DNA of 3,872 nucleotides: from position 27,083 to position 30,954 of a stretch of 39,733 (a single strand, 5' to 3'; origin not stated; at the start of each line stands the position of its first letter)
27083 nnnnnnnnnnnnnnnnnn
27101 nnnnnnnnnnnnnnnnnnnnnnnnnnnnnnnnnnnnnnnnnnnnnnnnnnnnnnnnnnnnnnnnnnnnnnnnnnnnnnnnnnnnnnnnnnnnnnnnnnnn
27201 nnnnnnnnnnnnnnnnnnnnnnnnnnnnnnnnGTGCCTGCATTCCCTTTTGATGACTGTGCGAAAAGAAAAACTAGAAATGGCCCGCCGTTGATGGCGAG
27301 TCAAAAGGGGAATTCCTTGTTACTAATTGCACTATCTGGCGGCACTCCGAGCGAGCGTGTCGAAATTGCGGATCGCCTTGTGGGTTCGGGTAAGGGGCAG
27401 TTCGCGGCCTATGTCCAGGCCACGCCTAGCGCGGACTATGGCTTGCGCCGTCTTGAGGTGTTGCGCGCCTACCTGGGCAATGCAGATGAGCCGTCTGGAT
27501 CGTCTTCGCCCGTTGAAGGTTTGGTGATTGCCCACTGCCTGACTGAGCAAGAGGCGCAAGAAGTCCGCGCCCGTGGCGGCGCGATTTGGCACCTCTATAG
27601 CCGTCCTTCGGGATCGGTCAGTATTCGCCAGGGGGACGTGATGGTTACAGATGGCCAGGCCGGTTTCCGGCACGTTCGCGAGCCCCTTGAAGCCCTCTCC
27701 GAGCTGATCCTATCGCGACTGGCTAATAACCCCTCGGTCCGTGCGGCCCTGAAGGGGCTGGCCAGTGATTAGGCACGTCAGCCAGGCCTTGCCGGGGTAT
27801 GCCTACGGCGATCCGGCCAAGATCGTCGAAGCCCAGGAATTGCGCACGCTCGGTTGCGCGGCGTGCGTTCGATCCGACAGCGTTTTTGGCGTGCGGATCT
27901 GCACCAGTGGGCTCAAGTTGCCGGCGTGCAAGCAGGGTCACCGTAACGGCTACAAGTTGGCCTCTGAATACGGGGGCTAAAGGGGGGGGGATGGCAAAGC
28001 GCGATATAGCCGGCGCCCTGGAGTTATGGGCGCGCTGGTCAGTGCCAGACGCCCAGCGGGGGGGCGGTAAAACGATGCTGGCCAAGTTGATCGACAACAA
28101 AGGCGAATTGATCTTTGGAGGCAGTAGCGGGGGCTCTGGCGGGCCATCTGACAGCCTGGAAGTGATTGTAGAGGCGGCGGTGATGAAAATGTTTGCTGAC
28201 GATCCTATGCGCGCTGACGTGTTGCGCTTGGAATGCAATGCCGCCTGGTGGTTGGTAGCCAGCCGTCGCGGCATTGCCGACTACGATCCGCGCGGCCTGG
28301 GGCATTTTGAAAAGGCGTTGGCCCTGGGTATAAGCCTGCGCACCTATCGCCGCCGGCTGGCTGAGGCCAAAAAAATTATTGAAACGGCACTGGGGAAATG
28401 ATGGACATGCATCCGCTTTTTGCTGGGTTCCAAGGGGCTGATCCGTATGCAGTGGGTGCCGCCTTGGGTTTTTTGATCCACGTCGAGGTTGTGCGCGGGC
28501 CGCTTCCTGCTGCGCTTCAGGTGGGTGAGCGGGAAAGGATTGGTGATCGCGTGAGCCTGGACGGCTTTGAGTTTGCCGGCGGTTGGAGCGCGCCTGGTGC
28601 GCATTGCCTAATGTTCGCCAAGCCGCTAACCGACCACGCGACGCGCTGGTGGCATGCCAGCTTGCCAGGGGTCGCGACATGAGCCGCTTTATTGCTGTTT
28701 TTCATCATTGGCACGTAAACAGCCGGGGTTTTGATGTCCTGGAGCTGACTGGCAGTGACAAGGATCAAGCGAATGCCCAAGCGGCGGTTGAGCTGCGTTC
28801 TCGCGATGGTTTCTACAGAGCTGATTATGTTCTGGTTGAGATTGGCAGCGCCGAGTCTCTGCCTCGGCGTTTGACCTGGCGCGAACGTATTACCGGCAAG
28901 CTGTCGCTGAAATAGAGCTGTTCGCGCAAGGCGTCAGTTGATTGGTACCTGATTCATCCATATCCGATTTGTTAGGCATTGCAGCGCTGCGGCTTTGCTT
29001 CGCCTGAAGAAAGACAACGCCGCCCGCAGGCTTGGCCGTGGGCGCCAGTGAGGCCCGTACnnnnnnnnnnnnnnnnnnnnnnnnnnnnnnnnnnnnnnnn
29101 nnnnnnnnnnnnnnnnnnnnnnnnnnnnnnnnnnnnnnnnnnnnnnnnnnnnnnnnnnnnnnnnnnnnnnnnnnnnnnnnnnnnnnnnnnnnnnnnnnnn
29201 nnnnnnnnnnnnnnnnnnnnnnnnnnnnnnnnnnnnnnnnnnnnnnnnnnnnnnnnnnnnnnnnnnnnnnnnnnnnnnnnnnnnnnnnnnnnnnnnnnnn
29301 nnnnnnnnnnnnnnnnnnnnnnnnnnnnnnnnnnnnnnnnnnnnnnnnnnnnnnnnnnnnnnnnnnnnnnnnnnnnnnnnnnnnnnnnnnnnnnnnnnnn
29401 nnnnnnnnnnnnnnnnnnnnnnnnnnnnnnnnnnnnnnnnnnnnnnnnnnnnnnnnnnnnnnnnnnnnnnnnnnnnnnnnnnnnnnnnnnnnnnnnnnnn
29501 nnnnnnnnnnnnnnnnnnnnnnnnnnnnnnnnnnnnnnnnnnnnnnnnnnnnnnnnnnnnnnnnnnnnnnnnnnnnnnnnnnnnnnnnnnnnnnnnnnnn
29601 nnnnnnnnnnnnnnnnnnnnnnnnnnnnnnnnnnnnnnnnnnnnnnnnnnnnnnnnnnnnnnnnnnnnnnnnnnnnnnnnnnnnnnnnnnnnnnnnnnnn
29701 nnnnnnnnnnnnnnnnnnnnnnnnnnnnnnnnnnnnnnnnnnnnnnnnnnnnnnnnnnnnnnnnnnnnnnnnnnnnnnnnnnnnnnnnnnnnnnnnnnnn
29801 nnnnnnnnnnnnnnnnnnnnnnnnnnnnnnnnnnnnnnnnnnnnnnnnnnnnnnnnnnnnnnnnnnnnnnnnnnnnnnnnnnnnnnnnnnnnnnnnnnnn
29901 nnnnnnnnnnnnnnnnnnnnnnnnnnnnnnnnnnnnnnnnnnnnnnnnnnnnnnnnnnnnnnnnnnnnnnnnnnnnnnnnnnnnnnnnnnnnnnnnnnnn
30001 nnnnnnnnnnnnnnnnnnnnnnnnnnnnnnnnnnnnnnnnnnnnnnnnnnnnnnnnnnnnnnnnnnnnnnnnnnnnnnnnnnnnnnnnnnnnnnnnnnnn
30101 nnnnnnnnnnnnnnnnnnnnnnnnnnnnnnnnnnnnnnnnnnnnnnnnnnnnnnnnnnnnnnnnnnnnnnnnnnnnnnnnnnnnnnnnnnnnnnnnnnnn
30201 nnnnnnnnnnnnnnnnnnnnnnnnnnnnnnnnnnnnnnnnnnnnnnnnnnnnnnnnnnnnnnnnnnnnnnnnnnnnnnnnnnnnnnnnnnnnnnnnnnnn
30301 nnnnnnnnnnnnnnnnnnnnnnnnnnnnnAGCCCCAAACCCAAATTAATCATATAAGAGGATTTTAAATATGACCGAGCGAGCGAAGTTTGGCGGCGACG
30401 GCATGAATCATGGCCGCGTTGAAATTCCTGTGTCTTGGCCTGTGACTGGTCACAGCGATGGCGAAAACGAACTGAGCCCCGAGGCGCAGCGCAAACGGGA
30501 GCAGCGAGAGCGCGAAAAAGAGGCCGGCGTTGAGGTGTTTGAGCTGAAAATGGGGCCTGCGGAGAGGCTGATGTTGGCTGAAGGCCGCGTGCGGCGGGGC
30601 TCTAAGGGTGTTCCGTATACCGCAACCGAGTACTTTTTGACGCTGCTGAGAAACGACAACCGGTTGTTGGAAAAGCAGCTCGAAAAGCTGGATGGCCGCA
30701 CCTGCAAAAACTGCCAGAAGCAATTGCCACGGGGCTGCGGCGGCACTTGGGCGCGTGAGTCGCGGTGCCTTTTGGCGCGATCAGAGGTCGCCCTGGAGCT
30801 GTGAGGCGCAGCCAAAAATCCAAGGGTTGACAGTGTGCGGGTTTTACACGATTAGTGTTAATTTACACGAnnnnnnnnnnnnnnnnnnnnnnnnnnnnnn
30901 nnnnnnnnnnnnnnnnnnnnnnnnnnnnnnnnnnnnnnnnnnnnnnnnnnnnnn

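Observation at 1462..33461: Thirteen copies of the palindrome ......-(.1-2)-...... scattered around the genome, independent of reading frame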

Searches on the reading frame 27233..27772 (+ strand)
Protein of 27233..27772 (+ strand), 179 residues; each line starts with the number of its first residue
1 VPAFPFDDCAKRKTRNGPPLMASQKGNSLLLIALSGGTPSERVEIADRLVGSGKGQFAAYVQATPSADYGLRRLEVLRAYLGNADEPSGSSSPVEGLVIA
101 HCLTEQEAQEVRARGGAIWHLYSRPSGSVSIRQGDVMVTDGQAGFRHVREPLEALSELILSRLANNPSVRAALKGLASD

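Call 8: search_protein_families(library=pfam, proteins=[window:27233-27772:+], max_evalue=0.01)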
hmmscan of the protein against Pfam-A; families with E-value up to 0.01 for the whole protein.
window:27233-27772:+ (179 aa): 0 families

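Call 33: search_protein_families(library=phrogs, proteins=[window:27293-27772:+], max_evalue=0.01)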
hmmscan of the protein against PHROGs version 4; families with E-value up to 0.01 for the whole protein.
window:27293-27772:+ (159 aa): 1 family
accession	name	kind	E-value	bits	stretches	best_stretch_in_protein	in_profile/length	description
phrog_17666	-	unknown function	0.0034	18.2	1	10-119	7-108/130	-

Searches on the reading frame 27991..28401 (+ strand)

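Call 33: search_protein_families(library=phrogs, proteins=[window:27991-28401:+], max_evalue=0.01)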
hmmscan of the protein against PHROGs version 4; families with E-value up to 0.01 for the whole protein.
window:27991-28401:+ (136 aa): 2 families
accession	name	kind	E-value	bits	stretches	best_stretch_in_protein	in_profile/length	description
phrog_5285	-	unknown function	4e-19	70.2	1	3-136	3-124/127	-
phrog_4300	-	unknown function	0.00037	21.8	1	5-68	4-71/168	-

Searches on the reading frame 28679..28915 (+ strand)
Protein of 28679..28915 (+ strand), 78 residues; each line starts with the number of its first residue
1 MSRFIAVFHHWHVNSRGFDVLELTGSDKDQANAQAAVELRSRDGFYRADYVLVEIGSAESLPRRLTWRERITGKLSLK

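Call 33: search_protein_families(library=phrogs, proteins=[window:28679-28915:+], max_evalue=0.01)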
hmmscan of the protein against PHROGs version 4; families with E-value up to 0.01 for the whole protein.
window:28679-28915:+ (78 aa): 1 family
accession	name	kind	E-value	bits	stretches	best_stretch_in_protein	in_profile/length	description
phrog_15668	-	unknown function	2.5e-23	83.2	1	1-75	1-77/80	-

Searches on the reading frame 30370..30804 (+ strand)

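Call 8: search_protein_families(library=pfam, proteins=[window:30370-30804:+], max_evalue=0.01)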
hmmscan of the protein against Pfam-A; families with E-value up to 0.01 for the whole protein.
window:30370-30804:+ (144 aa): 0 families

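Call 33: search_protein_families(library=phrogs, proteins=[window:30370-30804:+], max_evalue=0.01)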
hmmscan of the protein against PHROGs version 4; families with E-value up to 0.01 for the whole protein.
window:30370-30804:+ (144 aa): 1 family
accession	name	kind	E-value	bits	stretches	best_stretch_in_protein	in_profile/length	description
phrog_536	-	transcription regulation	4.7e-24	85.8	1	38-143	6-112/115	transcriptional regulator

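Call 60: search_protein_families(library=pfam, proteins=[window:30370-30804:+], max_evalue=10)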
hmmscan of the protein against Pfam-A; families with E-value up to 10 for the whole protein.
window:30370-30804:+ (144 aa): 1 family
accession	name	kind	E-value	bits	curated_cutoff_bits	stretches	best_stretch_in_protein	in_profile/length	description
PF07946.19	CCDC47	-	0.29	10.7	27.7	1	33-52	305-324/326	PAT complex subunit CCDC47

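Call 73: search_protein_families(library=ncbifam, proteins=[window:30370-30804:+], max_evalue=0.1)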
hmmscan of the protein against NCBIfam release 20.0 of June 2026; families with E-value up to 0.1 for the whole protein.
window:30370-30804:+ (144 aa): 0 families
